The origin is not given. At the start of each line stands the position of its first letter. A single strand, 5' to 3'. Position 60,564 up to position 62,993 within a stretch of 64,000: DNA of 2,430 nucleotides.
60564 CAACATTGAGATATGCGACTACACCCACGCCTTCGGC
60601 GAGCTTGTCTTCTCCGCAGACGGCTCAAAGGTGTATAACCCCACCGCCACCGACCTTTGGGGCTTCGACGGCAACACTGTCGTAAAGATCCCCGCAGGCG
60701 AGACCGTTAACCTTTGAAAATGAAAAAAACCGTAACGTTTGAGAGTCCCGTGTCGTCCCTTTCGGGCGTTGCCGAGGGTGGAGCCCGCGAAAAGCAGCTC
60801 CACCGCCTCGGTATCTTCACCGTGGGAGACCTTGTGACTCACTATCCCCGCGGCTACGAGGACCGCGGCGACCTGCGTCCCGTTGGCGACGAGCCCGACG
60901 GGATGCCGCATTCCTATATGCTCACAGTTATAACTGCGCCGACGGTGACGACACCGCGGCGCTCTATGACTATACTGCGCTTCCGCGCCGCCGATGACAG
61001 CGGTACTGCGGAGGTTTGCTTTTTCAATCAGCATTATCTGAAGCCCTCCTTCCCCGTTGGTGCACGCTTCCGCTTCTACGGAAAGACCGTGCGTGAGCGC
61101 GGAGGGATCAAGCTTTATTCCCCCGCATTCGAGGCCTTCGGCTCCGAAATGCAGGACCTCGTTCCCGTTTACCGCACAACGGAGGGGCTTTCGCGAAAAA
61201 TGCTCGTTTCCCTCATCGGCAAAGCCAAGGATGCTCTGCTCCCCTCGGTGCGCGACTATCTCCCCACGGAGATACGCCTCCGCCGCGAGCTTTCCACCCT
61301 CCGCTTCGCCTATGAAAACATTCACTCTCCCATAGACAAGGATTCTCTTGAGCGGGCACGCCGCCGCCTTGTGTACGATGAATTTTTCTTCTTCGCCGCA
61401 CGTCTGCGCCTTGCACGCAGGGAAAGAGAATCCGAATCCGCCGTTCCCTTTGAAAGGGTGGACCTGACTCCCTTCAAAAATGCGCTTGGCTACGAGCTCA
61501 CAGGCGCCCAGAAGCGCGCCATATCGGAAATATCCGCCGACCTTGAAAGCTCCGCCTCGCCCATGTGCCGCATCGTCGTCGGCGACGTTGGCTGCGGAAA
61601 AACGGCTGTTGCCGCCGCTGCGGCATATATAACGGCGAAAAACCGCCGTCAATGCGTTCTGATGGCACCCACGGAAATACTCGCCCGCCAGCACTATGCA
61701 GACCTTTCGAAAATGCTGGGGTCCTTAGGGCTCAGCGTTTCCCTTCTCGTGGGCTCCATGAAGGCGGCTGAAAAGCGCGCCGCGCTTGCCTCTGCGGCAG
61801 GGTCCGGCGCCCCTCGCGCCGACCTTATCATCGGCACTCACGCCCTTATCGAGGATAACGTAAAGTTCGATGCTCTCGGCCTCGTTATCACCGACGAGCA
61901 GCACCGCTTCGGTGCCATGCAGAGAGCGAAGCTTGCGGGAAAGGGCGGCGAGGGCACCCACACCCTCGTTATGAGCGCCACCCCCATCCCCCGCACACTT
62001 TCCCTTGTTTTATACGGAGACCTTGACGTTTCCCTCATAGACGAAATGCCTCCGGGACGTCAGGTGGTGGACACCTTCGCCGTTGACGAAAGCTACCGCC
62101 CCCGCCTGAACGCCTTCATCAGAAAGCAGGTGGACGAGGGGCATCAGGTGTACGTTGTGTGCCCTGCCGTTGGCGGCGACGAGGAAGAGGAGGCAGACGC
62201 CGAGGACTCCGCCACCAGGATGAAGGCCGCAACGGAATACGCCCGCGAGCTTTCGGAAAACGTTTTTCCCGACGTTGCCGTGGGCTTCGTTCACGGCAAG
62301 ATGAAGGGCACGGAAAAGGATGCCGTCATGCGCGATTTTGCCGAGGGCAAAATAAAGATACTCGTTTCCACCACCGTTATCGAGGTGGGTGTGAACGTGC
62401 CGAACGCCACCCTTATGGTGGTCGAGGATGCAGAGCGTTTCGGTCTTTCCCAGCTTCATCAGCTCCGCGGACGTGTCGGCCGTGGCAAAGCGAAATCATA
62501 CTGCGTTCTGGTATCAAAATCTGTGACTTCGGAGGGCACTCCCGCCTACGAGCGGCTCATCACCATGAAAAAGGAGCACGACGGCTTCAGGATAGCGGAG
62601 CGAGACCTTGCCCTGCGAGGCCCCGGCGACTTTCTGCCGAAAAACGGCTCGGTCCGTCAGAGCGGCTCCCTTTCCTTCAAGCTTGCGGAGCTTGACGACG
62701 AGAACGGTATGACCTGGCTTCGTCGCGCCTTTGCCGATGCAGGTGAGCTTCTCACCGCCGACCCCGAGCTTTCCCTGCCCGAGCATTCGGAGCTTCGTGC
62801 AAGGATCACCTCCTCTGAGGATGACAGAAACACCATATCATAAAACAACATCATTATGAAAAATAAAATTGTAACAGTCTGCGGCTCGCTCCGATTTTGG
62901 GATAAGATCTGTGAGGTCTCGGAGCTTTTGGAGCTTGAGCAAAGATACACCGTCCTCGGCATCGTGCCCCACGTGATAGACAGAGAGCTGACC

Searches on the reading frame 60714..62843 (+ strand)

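Call 68: search_protein_families(library=pfam, proteins=[window:60714-62843:+], max_evalue=0.00001)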
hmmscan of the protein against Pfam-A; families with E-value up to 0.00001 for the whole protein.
window:60714-62843:+ (709 aa): 6 families
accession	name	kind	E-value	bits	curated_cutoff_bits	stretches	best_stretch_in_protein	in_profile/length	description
PF00270.35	DEAD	-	1.3e-23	84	26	1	265-429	3-164/167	DEAD/DEAH box helicase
PF00271.37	Helicase_C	-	5.6e-20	72.1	23.5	1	510-591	31-109/110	Helicase conserved C-terminal domain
PF17191.10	RecG_wedge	-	5.7e-16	59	23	1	22-168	9-155/162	RecG wedge domain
PF04851.21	ResIII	-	5.6e-10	39.8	22.5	1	261-424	3-162/164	Type III restriction enzyme, res subunit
PF19833.4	RecG_dom3_C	-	1.2e-07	32.1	26.8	1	622-699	2-74/87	ATP-dependent DNA helicase RecG, domain 3, C-terminal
PF07517.20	SecA_DEAD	-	5.8e-06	26.2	24.6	1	293-358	100-165/290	SecA DEAD-like domain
